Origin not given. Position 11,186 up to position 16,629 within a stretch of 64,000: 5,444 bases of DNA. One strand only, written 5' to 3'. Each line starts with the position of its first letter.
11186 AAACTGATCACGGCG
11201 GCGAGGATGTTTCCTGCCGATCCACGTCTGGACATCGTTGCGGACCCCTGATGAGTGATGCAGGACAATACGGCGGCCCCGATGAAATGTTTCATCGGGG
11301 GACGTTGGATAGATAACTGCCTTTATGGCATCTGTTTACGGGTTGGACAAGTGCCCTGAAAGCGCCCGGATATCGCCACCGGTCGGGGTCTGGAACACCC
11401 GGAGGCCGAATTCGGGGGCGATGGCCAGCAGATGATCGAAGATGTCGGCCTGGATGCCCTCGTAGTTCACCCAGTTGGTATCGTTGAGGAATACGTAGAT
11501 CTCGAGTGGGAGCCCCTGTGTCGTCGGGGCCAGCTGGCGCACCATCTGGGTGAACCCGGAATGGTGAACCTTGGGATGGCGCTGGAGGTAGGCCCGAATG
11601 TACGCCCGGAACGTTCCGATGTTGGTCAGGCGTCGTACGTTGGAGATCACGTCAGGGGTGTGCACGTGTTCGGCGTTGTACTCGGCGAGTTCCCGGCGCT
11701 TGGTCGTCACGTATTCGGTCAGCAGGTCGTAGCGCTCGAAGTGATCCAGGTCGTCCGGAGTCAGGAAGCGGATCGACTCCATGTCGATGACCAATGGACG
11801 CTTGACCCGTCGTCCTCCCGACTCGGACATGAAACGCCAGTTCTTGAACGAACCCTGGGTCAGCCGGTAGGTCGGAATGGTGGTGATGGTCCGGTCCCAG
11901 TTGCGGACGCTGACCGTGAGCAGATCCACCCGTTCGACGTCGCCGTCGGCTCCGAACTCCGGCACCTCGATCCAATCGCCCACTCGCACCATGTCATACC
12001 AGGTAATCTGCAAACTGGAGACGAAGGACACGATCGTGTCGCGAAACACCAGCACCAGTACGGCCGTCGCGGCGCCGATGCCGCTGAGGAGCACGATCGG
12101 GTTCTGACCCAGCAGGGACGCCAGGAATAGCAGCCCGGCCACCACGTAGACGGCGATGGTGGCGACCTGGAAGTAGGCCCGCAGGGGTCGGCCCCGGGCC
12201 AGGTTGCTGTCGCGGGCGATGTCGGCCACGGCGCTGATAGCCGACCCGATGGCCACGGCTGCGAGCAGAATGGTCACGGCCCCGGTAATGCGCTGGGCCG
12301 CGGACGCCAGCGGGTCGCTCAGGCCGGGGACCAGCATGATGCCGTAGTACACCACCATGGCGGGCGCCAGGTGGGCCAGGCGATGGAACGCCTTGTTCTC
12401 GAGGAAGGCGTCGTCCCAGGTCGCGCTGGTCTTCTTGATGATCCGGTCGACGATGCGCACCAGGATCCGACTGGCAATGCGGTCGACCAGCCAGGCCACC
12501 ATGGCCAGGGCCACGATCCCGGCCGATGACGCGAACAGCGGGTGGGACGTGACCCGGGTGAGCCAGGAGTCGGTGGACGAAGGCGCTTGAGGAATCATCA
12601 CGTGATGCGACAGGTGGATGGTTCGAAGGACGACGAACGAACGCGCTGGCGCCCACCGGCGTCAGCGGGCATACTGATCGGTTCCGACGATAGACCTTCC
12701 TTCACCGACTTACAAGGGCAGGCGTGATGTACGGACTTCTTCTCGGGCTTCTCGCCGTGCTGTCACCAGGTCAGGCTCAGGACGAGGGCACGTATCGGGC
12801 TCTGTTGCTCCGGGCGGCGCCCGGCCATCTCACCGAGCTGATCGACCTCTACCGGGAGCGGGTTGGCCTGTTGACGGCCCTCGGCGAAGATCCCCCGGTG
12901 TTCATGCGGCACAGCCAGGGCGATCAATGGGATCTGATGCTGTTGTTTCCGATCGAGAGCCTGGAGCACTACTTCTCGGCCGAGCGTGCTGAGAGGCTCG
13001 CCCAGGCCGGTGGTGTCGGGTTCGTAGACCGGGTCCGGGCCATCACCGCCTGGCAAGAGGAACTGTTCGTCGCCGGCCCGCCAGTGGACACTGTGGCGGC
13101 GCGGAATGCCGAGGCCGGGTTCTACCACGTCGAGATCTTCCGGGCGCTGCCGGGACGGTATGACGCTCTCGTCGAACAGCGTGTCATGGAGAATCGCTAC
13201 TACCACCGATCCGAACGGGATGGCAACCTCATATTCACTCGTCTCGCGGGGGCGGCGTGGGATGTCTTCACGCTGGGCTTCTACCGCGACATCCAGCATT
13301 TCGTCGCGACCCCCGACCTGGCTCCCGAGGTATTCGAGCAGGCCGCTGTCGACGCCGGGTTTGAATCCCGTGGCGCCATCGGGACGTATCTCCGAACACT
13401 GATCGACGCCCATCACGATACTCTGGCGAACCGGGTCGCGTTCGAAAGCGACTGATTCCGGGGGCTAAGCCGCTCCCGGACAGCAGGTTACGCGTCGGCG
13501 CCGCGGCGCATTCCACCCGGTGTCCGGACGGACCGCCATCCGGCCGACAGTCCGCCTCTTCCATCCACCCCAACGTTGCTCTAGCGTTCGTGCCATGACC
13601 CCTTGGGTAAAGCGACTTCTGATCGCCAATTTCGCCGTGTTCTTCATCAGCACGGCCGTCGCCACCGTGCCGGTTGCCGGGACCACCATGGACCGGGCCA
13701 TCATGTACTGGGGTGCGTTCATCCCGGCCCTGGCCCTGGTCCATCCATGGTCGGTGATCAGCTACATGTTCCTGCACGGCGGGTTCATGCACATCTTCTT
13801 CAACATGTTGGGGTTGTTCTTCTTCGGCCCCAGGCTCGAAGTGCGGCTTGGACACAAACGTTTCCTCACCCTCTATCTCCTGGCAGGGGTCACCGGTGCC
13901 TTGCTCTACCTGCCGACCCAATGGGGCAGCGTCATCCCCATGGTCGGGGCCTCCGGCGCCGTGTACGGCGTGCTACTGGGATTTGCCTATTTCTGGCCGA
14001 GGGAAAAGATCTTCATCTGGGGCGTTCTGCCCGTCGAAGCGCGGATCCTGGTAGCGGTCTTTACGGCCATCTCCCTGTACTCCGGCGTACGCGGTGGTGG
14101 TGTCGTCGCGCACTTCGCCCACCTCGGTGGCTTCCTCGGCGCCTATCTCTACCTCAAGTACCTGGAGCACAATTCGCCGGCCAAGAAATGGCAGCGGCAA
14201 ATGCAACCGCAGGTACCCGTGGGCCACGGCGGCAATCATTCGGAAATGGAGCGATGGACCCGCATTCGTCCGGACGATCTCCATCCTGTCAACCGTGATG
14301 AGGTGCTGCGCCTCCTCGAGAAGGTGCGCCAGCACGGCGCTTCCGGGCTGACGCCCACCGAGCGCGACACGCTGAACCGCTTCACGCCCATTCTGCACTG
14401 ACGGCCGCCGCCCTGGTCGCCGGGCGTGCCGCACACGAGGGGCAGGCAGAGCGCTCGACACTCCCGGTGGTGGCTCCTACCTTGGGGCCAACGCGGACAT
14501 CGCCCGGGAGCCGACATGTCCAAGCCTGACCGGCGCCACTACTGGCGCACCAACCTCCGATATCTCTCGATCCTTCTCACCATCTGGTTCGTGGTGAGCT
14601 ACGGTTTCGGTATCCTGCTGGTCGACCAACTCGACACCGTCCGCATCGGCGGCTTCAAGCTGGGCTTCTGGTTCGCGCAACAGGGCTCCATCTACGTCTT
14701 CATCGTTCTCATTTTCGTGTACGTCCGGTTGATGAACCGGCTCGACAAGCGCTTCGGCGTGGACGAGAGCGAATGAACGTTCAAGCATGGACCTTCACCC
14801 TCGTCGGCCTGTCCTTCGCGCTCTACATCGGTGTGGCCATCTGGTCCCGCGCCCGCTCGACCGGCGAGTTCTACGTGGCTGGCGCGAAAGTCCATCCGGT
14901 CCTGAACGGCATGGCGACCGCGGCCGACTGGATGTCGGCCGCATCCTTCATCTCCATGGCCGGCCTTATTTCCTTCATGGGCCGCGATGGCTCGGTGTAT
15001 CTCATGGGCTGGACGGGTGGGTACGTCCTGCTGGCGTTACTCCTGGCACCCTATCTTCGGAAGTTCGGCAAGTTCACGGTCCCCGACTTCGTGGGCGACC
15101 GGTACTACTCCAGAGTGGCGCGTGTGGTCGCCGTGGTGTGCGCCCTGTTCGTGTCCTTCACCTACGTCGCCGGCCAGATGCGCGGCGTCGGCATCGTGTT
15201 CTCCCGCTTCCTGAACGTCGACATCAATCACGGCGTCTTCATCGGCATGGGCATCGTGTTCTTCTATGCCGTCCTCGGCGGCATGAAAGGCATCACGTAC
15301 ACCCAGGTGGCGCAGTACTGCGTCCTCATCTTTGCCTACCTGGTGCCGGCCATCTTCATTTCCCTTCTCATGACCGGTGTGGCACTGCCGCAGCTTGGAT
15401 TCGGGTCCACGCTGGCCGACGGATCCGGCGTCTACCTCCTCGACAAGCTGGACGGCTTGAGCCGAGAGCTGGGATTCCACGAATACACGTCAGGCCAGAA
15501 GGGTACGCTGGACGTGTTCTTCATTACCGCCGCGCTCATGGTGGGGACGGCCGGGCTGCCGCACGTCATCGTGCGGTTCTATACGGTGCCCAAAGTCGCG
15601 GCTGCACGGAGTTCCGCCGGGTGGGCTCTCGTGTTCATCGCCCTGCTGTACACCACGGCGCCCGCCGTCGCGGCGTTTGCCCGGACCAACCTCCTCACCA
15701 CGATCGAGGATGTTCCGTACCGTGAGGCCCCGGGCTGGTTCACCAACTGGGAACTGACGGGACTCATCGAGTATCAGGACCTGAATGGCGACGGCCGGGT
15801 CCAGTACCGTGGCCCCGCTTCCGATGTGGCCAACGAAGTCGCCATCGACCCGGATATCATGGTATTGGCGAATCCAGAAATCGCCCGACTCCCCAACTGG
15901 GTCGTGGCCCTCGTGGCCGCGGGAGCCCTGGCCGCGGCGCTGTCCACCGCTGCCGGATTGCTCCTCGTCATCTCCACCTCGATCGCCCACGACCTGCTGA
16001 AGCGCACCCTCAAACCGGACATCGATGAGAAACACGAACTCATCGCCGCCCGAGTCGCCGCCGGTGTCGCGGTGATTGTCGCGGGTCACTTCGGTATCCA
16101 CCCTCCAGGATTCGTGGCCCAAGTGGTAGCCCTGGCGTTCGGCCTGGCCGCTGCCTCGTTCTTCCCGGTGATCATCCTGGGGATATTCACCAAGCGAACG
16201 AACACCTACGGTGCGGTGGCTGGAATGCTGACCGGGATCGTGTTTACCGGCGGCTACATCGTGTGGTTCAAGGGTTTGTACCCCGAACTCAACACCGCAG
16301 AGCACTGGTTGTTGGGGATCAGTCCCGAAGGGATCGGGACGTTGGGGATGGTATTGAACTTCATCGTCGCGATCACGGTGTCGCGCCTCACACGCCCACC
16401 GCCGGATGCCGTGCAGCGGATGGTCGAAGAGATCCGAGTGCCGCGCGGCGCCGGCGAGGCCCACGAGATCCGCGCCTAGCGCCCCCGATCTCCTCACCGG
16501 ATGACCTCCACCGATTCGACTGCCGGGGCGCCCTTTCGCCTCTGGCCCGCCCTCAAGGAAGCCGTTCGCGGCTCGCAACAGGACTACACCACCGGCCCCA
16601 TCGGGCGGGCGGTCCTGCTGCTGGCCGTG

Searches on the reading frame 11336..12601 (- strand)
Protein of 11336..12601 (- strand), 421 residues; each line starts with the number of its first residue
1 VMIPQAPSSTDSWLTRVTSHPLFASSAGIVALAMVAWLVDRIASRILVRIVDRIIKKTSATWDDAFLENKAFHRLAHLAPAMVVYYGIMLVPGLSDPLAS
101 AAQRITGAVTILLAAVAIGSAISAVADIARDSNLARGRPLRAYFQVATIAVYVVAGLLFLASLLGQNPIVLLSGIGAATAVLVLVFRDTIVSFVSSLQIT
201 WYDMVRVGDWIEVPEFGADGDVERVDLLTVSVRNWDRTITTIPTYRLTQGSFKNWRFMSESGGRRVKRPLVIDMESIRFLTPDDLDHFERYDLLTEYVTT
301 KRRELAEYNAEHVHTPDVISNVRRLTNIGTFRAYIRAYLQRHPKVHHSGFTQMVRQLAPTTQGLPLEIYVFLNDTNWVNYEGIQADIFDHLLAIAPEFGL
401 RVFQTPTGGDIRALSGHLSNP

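Call 26: search_protein_families(library=pfam, proteins=[window:11336-12601:-], max_evalue=0.001)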
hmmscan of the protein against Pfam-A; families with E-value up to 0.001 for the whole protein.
window:11336-12601:- (421 aa): 1 family
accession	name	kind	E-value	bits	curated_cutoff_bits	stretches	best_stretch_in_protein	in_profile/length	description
PF00924.24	MS_channel_2nd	-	5.3e-16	58.9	20.2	1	188-256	1-67/68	Mechanosensitive ion channel, beta-domain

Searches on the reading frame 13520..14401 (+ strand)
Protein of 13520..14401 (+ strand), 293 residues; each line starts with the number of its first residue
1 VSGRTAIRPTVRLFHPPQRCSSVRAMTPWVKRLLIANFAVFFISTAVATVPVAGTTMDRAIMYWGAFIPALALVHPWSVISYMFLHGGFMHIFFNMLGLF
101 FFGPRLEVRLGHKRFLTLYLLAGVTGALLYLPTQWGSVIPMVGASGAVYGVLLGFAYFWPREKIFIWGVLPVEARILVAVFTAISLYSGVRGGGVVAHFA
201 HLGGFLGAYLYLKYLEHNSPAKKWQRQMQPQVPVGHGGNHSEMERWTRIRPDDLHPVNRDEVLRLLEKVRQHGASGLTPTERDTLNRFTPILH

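Call 26: search_protein_families(library=pfam, proteins=[window:13520-14401:+], max_evalue=0.001)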
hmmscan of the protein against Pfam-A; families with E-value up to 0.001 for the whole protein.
window:13520-14401:+ (293 aa): 2 families
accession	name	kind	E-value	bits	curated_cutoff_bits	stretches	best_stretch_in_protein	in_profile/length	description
PF01694.28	Rhomboid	-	2.1e-29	103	22.6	1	76-213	4-138/143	Rhomboid domain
PF20216.3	DUF6576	-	0.00031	21.2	27.3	1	259-288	15-44/47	Family of unknown function (DUF6576)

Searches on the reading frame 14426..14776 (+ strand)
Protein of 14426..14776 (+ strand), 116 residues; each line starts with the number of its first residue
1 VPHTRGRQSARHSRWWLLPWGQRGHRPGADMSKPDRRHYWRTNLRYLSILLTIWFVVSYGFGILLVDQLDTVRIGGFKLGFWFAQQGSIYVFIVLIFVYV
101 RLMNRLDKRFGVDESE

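Call 26: search_protein_families(library=pfam, proteins=[window:14426-14776:+], max_evalue=0.001)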
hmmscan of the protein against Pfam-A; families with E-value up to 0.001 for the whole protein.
window:14426-14776:+ (116 aa): 1 family
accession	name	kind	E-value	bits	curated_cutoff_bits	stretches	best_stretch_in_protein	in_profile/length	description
PF13937.11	DUF4212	-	3.3e-35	120.8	30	1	37-113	2-79/79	Domain of unknown function (DUF4212)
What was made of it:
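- Tried and rejected: Rhomboid and DUF4212 at 13520-14776 share a frame across a TGA but are separate genes (call 26).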

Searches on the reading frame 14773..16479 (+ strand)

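Call 26: search_protein_families(library=pfam, proteins=[window:14773-16479:+], max_evalue=0.001)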
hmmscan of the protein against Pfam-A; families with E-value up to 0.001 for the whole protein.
window:14773-16479:+ (568 aa): 1 family
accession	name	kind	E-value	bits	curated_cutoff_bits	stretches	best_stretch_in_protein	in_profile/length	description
PF00474.23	SSF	-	8e-52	176.9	22.8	2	33-303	1-259/406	Sodium:solute symporter family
